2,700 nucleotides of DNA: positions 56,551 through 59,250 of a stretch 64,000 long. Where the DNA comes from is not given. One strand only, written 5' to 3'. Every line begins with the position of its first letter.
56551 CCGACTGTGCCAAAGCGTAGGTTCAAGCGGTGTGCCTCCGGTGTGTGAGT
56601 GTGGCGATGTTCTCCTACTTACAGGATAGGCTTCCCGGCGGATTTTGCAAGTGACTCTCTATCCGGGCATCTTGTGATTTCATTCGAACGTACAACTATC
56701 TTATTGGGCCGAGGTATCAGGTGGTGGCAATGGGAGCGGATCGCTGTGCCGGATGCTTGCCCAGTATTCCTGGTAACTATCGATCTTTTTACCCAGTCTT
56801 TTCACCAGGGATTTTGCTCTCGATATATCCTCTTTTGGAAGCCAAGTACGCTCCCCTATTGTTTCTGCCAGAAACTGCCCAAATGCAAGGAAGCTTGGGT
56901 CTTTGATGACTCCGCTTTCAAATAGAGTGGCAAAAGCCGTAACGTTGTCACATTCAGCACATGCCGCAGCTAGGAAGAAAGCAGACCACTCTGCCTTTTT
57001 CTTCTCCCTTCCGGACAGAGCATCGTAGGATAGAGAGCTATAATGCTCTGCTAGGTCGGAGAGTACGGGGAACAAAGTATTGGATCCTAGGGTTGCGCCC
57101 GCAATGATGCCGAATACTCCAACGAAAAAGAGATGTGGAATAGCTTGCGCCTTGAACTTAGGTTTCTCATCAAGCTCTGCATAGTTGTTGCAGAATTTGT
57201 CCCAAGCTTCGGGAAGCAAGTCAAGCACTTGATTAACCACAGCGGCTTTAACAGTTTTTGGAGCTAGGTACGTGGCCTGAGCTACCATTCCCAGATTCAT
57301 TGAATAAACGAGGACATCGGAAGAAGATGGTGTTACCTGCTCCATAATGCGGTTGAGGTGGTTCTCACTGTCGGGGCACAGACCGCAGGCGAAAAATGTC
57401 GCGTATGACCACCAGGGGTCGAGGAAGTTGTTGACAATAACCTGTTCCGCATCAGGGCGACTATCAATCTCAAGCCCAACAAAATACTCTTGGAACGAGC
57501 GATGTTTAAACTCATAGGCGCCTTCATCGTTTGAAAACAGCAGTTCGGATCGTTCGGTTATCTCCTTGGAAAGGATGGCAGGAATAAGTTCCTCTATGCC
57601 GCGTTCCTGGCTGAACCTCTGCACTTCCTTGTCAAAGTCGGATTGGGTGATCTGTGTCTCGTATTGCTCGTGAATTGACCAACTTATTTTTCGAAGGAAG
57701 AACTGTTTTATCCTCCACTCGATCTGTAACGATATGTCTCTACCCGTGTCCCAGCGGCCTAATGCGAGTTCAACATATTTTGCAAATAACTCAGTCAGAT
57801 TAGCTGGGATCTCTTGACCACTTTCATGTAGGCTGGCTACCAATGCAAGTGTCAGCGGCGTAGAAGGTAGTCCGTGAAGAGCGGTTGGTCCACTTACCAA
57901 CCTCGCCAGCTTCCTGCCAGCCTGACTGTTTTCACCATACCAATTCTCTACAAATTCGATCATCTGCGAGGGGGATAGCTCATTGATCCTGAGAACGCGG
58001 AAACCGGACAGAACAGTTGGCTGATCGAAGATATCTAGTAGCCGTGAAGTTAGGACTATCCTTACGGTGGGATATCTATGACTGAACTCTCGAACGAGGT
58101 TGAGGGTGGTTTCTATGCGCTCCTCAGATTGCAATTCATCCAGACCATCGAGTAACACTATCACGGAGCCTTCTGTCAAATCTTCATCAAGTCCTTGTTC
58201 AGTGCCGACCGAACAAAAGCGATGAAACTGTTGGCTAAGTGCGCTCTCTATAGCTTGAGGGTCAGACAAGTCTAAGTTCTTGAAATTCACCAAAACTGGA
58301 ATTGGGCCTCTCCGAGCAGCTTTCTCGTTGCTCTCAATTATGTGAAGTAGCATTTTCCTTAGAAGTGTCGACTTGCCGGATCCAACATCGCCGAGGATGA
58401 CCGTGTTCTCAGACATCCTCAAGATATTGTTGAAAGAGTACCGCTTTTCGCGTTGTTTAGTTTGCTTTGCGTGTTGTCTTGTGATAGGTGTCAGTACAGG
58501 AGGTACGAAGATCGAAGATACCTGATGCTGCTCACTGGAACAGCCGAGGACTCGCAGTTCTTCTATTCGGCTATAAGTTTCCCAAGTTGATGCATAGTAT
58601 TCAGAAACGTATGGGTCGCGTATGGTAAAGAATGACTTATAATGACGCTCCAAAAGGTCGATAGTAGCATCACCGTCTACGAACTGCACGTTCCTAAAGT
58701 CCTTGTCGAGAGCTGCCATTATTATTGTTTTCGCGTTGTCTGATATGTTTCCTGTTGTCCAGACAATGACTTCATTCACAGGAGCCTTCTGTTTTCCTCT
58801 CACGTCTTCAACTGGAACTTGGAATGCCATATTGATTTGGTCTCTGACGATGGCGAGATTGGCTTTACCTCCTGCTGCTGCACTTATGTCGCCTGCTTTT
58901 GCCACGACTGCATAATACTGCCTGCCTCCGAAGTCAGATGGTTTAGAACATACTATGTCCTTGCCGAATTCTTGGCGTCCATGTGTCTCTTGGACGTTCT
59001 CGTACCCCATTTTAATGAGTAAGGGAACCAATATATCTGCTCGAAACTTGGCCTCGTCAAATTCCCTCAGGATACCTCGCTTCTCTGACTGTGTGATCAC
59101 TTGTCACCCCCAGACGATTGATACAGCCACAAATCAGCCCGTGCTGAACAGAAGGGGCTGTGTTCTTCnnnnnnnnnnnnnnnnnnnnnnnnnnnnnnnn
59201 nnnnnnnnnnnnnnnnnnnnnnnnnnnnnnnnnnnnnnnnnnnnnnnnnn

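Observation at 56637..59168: AT-rich single-gene islet encoding a nuclease-NACHT (STAND) protein with an unassigned C-terminal sensor-like domain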

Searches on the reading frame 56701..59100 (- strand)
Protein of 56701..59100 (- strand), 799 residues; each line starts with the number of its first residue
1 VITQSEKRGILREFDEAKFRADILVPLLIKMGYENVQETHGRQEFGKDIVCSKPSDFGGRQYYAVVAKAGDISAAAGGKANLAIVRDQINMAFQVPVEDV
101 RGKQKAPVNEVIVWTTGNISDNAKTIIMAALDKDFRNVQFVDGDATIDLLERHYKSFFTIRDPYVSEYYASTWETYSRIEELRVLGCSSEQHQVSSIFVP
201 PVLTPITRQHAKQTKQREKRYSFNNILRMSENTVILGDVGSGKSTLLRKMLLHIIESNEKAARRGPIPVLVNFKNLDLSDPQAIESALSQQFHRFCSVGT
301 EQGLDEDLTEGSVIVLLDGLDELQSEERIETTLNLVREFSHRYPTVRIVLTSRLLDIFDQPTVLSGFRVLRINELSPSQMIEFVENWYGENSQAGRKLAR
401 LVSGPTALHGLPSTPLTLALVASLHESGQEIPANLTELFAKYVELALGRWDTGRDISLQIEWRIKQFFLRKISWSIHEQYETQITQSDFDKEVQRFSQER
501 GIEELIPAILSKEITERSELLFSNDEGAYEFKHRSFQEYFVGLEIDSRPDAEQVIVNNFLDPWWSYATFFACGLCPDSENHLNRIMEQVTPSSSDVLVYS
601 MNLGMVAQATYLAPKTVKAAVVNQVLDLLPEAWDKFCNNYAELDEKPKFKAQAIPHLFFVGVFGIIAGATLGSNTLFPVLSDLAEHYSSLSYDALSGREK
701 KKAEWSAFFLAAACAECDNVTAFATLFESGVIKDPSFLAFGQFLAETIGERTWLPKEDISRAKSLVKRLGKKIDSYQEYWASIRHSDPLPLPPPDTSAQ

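Call 3: search_protein_families(library=pfam, proteins=[window:56701-59100:-], max_evalue=1)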
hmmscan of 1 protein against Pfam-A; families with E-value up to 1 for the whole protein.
window:56701-59100:- (799 aa): 18 families
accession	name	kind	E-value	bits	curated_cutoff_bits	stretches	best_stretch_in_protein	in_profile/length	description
PF05729.18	NACHT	-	1.2e-08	35.4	26.7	1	233-388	3-164/167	NACHT domain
PF24883.2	NPHP3_N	-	5.7e-07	30.3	24.8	1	304-353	117-164/164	Nephrocystin 3, N-terminal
PF04471.18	Mrr_cat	-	7e-06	26.6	21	1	14-149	4-114/115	Restriction endonuclease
PF13555.12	AAA_29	-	0.0022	18.1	27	1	228-247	18-39/61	P-loop containing region of AAA domain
PF24389.1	ORC-CDC6-like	-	0.0057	15.9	27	1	221-285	25-92/571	ORC-CDC6-like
PF01580.24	FtsK_SpoIIIE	-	0.0064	16.4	24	1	229-255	38-64/221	FtsK/SpoIIIE family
PF00005.33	ABC_tran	-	0.0072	17.4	25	1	227-255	8-36/137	ABC transporter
PF20720.3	nSTAND3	-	0.016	15.3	27.2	1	225-258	12-45/155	Novel STAND NTPase 3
PF13401.12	AAA_22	-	0.019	15.7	27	1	233-338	8-106/130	AAA domain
PF25199.1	nSTAND_NTPase5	-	0.02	15.1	34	1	230-258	41-69/145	Novel STAND NTPase 5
PF13191.12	AAA_16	-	0.023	15.6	32.6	1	231-257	25-51/167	AAA ATPase domain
PF13481.12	AAA_25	-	0.032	14.3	27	1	212-269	15-75/195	AAA domain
PF24406.1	nSTAND_NTPase4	-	0.043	14.4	27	1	483-541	2-58/58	Novel STAND NTPase 4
PF02492.25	cobW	-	0.068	13.2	20.7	1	233-252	3-22/180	CobW/HypB/UreG, nucleotide-binding domain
PF04665.18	Pox_A32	-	0.1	12.5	22.8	1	218-256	1-39/242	Poxvirus A32 protein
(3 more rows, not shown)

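Call 4: search_protein_families(library=padloc, proteins=[window:56701-59100:-], max_evalue=1)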
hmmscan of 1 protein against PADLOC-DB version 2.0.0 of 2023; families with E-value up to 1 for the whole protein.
window:56701-59100:- (799 aa): 13 families
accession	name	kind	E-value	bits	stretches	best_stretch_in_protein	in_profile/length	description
PDLC05051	PDC-S60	-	3.8e-19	66.3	1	189-558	347-710/1027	-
PDLC04140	mad8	-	3.2e-05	21.6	1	226-291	21-68/314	mads_8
PDLC00266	PtuA1|PtuA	-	0.0011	16.3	1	232-298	27-91/483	AAA ATPase domain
PDLC00269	PtuA1|PtuA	-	0.0023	15.3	1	232-261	34-63/446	AAA ATPase domain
PDLC00304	PtuA1|PtuA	-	0.0023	15.2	1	229-267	38-76/444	AAA ATPase domain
PDLC03926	OloB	-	0.0034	14.5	1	13-122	17-121/556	-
PDLC03878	NsnB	-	0.0059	14.4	1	219-260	11-54/345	-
PDLC00296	PtuA1|PtuA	-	0.0067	13.2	1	223-297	20-91/507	AAA ATPase domain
PDLC04135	mad3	-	0.0097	13.5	1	233-255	25-47/374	mads_3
PDLC00283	PtuA1|PtuA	-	0.016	12.3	1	216-261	10-57/448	AAA ATPase domain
PDLC02980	AriA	-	0.019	13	1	233-277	2-52/304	-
PDLC04806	PDC-S02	-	0.034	11.4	1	71-156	222-306/324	-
PDLC02806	SspH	-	0.069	8.5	1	232-261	1539-1568/1766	SspH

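Call 5: search_protein_families(library=ncbifam, proteins=[window:56701-59100:-], max_evalue=1)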
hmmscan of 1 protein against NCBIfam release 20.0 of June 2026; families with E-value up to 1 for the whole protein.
window:56701-59100:- (799 aa): 26 families (the best 25 are shown)
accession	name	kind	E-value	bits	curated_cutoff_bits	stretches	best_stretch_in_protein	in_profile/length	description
NF053861.1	DS8_antiphage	equivalog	8.6e-16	56.8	790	1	191-553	332-692/994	anti-phage protein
NF058535.1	antiphage_EruA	equivalog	1e-09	37.1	1000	2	308-445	65-205/1318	NACHT domain-containing antiphage protein EruA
NF047389.1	ATPase_Sll1717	subfamily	0.00073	18.7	75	1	222-280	22-70/454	P-loop ATPase, Sll1717 family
NF045975.1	VirB4_plasma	equivalog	0.0015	16.3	590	1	225-260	510-545/894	Mbov_0397 family ICE element conjugal transfer ATPase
TIGR00956.1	3a01205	subfamily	0.0032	15.1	1959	1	178-254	31-111/1394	pleiotropic drug resistance family protein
NF010068.0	PRK13548.1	equivalog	0.013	14.6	261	1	227-254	28-55/261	heme ABC transporter ATP-binding protein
TIGR03925.1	T7SS_EccC_b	equivalog_domain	0.02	13.2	346.55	1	229-261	360-392/564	type VII secretion protein EccCb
NF000355.4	ribo_prot_ABC_F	equivalog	0.023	13.6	380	1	226-258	335-367/499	ribosomal protection-like ABC-F family protein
NF041774.1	tung_ATPbind_TupC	equivalog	0.042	12.8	400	1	228-256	24-51/319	tungstate ABC transporter ATP-binding protein TupC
TIGR00972.1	3a0107s01c2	equivalog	0.06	12.7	343.2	1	230-265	27-61/248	phosphate ABC transporter ATP-binding protein PstB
TIGR03015.1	pepcterm_ATPase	hypoth_equivalog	0.078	12.4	324.5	1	233-253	46-66/269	XrtA/PEP-CTERM system-associated ATPase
TIGR02315.1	ABC_phnC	equivalog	0.081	12.3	266.1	1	228-250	26-48/243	phosphonate ABC transporter ATP-binding protein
TIGR00231.1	small_GTP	domain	0.083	12.7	42.5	1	233-253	6-26/164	GTP-binding protein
TIGR04521.1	ECF_ATPase_2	equivalog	0.091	11.8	330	1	227-250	28-51/279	energy-coupling factor transporter ATPase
TIGR01447.1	recD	equivalog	0.1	11.2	310.15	1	205-262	138-195/597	exodeoxyribonuclease V subunit alpha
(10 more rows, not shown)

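Call 6: find_homologous_proteins(query=window:56701-59100:-, max_evalue=0.001)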
Query window:56701-59100:- (799 aa): 265 proteins with E <= 0.001 among 8000 candidates; the best 120 are listed.
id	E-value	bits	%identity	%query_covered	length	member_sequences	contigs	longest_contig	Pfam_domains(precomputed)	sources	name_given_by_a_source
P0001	0.0e+0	1750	100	96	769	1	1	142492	PF24883.3,PF05729.19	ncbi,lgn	-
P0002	7.9e-291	985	56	100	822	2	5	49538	PF24883.3,PF05729.19,PF04471.19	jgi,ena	jgi:hypothetical protein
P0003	1.2e-275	935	54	100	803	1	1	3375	PF05729.19,PF04471.19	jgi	jgi:energy-coupling factor transporter ATP-binding protein EcfA2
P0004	2.6e-263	894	53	100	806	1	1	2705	PF24883.3,PF05729.19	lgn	-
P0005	1.6e-262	891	52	100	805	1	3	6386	PF05729.19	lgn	-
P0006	1.1e-250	852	48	100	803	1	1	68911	PF24883.3,PF05729.19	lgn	-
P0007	3.6e-248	844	50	99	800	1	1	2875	PF05729.19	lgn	-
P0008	2.6e-247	841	49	99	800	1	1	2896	PF05729.19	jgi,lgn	-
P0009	8.3e-247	839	50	100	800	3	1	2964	PF24883.3,PF05729.19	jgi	jgi:hypothetical protein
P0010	1.5e-230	786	47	98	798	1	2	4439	PF05729.19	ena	-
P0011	2.3e-228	778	48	99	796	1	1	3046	PF05729.19,PF24406.2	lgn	-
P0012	2.2e-225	768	47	99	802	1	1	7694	PF24883.3,PF05729.19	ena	-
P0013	4.2e-221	754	45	99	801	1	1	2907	PF24883.3,PF05729.19,PF04471.19,PF20720.4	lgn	-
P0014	4.3e-221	754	45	98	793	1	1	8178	PF05729.19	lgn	-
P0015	6.5e-213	727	44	99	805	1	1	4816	PF24883.3,PF05729.19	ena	-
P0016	1.1e-212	726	44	100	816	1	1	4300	PF05729.19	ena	-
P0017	1.1e-211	723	43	100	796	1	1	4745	PF24883.3,PF05729.19,PF24406.2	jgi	jgi:hypothetical protein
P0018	1.8e-210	719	44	98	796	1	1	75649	PF24883.3,PF05729.19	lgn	-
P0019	6.2e-208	711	43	99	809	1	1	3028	PF24883.3,PF05729.19,PF13401.13,PF20720.4,PF24389.2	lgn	-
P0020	8.1e-207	707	43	100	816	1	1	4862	PF05729.19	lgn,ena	-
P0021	1.2e-205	703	44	99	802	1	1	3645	PF05729.19,PF24406.2,PF04471.19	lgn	-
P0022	3.7e-205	702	44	96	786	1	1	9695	PF05729.19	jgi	jgi:hypothetical protein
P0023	4.4e-203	695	43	100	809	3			PF05729.19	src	-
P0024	2.9e-202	692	41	100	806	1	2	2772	PF05729.19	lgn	-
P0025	8.3e-201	687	43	99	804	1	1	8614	PF05729.19,PF04471.19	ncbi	-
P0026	2.9e-200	685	42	97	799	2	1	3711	PF05729.19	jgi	-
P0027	6.0e-200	684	43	100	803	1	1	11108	PF05729.19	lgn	-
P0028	1.3e-197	677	42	98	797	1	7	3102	PF24883.3,PF05729.19,PF20703.4,PF20720.4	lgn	-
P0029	4.1e-192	658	42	98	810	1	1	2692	PF05729.19,PF24406.2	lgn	-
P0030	1.8e-185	636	40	99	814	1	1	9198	PF24883.3,PF05729.19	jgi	jgi:hypothetical protein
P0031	2.9e-185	636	40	99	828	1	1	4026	PF05729.19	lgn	-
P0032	2.0e-183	630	41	98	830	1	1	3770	PF24883.3,PF05729.19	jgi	jgi:hypothetical protein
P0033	5.2e-178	612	39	99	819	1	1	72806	PF24883.3,PF05729.19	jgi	jgi:hypothetical protein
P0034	3.1e-177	609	41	92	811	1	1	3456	PF05729.19,PF24389.2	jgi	-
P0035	7.3e-169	582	47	71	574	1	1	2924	PF05729.19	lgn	-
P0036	4.7e-167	576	38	99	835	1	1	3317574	PF24883.3,PF05729.19,PF24406.2,PF04471.19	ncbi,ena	-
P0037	9.1e-159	548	38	92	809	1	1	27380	PF24883.3,PF05729.19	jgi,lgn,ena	-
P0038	6.1e-154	532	55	59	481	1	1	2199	PF05729.19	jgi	jgi:hypothetical protein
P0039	8.0e-152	525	36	98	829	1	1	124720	PF05729.19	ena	-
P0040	8.2e-151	522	37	98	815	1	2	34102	PF05729.19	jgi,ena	-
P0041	8.3e-151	522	37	97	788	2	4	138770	PF05729.19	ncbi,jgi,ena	-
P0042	1.6e-150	521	36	98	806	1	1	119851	PF24883.3,PF05729.19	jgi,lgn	-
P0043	2.0e-150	521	36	99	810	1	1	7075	PF05729.19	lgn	-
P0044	5.5e-150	519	44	71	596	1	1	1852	PF05729.19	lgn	-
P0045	3.4e-149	517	35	96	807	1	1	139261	PF05729.19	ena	-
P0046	5.8e-148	512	36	98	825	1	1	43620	PF24883.3,PF05729.19,PF04471.19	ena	-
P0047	4.4e-147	510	36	98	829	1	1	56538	PF05729.19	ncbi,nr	ncbi:MAG: NACHT domain-containing protein [Chloroflexi bacterium]|nr:NACHT domain-containing protein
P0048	2.7e-144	500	35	96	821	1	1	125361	PF05729.19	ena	-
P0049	8.8e-143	495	34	99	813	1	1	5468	PF05729.19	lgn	-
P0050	1.4e-138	481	34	98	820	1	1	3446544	PF05729.19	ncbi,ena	-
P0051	9.6e-123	429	41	65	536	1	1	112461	PF24883.3,PF05729.19,PF04471.19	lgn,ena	-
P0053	1.4e-100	356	40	58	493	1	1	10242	PF24883.3,PF05729.19,PF04471.19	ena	-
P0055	1.4e-85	306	30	91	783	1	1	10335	PF24883.3,PF05729.19,PF24406.2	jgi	-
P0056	7.7e-77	277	31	78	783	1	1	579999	PF24883.3,PF05729.19,PF24406.2,PF20720.4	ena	-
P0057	8.2e-70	254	30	76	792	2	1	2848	PF24883.3,PF05729.19,PF24406.2,PF00004.36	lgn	-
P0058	2.3e-59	220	24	96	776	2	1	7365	PF05729.19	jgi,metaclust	metaclust:\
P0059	7.2e-55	205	25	94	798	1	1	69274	PF05729.19,PF24406.2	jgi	jgi:hypothetical protein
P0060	2.2e-53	200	25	87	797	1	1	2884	PF05729.19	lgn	-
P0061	1.3e-52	197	25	84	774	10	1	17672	PF05729.19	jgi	jgi:hypothetical protein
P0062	2.0e-52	197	27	74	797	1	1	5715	PF05729.19,PF24406.2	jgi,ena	-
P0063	7.6e-52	195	26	87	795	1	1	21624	PF24883.3,PF05729.19,PF24406.2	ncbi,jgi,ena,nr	ncbi:MAG TPA: NACHT domain-containing protein [Bacteroidia bacterium]|nr:NACHT domain-containing pro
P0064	3.1e-48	183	25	77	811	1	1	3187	PF05729.19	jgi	jgi:energy-coupling factor transporter ATP-binding protein EcfA2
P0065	1.0e-46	178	27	69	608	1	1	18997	PF24883.3,PF05729.19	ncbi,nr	ncbi:MAG: hypothetical protein SGI89_10095, partial [bacterium]|nr:hypothetical protein [bacterium]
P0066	3.3e-43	166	24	77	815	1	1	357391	PF05729.19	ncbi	ncbi:NACHT domain-containing protein [Spirosoma areae]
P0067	1.3e-40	157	27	78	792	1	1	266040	PF13173.13,PF24883.3,PF05729.19,PF20720.4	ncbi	ncbi:hypothetical protein GCM10027592_56660 [Spirosoma flavus]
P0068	2.8e-34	137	27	75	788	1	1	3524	PF24883.3,PF22728.2,PF05729.19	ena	-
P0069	5.9e-33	132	23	92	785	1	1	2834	PF24883.3,PF22728.2,PF05729.19,PF13191.13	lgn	-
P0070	8.9e-33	132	26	75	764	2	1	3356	PF24883.3,PF22728.2,PF05729.19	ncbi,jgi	jgi:hypothetical protein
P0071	4.0e-32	129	24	76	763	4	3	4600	PF22728.2,PF05729.19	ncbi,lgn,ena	-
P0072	1.4e-28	118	25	77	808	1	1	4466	-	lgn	-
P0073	5.6e-18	83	27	44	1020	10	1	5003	PF05729.19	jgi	jgi:hypothetical protein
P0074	6.0e-18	83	25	45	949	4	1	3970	PF05729.19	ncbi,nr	ncbi:MAG TPA: NACHT domain-containing protein, partial [Trebonia sp.]|nr:NACHT domain-containing pro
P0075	6.1e-18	83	25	44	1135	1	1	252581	PF24883.3,PF05729.19,PF20720.4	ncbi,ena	-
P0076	1.1e-17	82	26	46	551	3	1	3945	PF05729.19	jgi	jgi:hypothetical protein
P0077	1.6e-17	81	25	43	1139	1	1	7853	PF02985.29,PF24883.3,PF13271.12,PF05729.19,PF13646.13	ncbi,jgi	jgi:HEAT repeat protein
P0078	1.7e-17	81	29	43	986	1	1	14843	PF05729.19,PF03781.23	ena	-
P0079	3.4e-17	80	27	39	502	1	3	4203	PF01381.29,PF05729.19,PF13443.13,PF20720.4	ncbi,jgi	jgi:predicted NACHT family NTPase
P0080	4.7e-17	80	29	28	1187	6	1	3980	PF24883.3,PF05729.19,PF03781.23,PF01048.27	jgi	jgi:formylglycine-generating enzyme required for sulfatase activity/nucleoside phosphorylase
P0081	1.4e-16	78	26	44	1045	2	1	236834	PF05729.19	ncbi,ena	-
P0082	1.5e-16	78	27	43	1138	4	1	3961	PF05729.19,PF03781.23,PF13191.13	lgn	-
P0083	1.5e-16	78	26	44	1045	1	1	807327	PF05729.19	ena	-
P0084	3.3e-16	77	25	44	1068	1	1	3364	PF24883.3,PF05729.19,PF13646.13,PF20720.4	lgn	-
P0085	1.4e-15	75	26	41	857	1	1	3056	PF05729.19,PF22727.2,PF20720.4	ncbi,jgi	jgi:hypothetical protein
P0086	2.9e-15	74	25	46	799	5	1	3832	PF05729.19,PF22727.2,PF19954.6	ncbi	-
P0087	4.8e-15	73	29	40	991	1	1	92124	PF24883.3,PF13271.12,PF05729.19,PF03781.23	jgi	-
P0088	5.0e-15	73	25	47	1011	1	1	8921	PF05729.19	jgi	jgi:hypothetical protein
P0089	5.2e-15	73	25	44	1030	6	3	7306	PF05729.19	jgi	jgi:hypothetical protein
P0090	6.0e-15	73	29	28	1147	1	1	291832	PF24883.3,PF05729.19,PF03781.23,PF01048.27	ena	-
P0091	6.6e-15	72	24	50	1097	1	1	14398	PF24883.3,PF05729.19,PF22733.2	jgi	jgi:hypothetical protein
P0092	9.8e-15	72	24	45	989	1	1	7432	PF05729.19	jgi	jgi:hypothetical protein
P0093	1.0e-14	72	26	42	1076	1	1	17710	PF24883.3,PF05729.19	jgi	jgi:hypothetical protein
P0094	1.0e-14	72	27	40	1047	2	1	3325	PF24883.3,PF05729.19,PF03781.23,PF13191.13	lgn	-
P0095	1.5e-14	71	24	43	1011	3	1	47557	PF05729.19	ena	-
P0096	2.0e-14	71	28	41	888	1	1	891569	PF05729.19,PF03781.23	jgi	jgi:formylglycine-generating enzyme required for sulfatase activity/energy-coupling factor transport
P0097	2.3e-14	71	27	40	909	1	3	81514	PF05729.19,PF03781.23,PF20720.4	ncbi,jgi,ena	jgi:formylglycine-generating enzyme required for sulfatase activity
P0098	2.4e-14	71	24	47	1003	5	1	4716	PF05729.19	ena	-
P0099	2.4e-14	71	26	45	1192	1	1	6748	PF00149.34,PF05729.19,PF03781.23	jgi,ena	-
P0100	2.9e-14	70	25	45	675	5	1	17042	PF05729.19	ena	-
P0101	3.5e-14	70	24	57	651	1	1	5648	PF05729.19,PF20720.4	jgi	jgi:predicted NACHT family NTPase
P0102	3.9e-14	70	24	43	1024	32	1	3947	PF05729.19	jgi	jgi:NACHT domain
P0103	4.6e-14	70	24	42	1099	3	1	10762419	PF05729.19,PF12799.14,PF22733.2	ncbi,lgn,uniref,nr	ncbi:NACHT domain-containing protein [Streptosporangium sp. NBC_01469]|uniref:NACHT domain-containin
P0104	4.6e-14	70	27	29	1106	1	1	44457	PF05729.19,PF03781.23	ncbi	-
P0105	5.0e-14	70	25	43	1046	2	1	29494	PF18765.8,PF02985.29,PF05729.19,PF13646.13,PF13191.13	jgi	jgi:predicted nucleotidyltransferase/transcriptional regulator with XRE-family HTH domain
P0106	5.0e-14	70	26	42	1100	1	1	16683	PF24883.3,PF05729.19,PF03781.23,PF01048.27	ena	-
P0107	6.0e-14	69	25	41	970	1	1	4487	PF24883.3,PF05729.19,PF03781.23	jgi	jgi:formylglycine-generating enzyme required for sulfatase activity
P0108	7.1e-14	69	29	30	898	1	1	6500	PF24883.3,PF05729.19,PF03781.23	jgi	jgi:formylglycine-generating enzyme required for sulfatase activity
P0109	8.2e-14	69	26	47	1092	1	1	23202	PF24883.3,PF05729.19,PF03781.23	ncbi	-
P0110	9.5e-14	69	24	48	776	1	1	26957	PF05729.19,PF22727.2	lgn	-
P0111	1.9e-13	68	24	43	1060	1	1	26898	PF05729.19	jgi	jgi:hypothetical protein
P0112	2.3e-13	67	26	43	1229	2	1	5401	PF00149.34,PF05729.19,PF03781.23,PF20720.4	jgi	-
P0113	2.5e-13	67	28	28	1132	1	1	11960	PF24883.3,PF05729.19,PF03781.23,PF01048.27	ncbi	ncbi:MAG: hypothetical protein CTR54_22790, partial [Rhizobium sp.]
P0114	2.5e-13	67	26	42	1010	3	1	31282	PF05729.19,PF03781.23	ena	-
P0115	2.9e-13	67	25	43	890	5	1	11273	PF24883.3,PF05729.19,PF03781.23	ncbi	-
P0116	3.0e-13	67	24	39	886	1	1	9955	PF24883.3,PF05729.19,PF03781.23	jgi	jgi:formylglycine-generating enzyme required for sulfatase activity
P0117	3.2e-13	67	24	50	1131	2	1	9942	PF25019.1,PF05729.19,PF12799.14,PF22733.2,PF13401.13,PF23952.2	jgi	jgi:hypothetical protein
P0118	3.3e-13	67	24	45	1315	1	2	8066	PF20701.5,PF00149.34,PF05729.19,PF03781.23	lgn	-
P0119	4.6e-13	66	25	45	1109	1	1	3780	PF01347.29,PF02985.29,PF03130.23,PF05729.19,PF13513.13,PF13646.13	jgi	jgi:HEAT repeat protein/energy-coupling factor transporter ATP-binding protein EcfA2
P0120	5.3e-13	66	24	43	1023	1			PF05729.19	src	-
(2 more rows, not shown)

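Call 7: search_solved_structures(query=window:56701-59100:-, max_evalue=1, show_alignments=2)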
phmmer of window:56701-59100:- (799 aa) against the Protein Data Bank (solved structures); distinct sequences matched with E-value up to 1: 0.
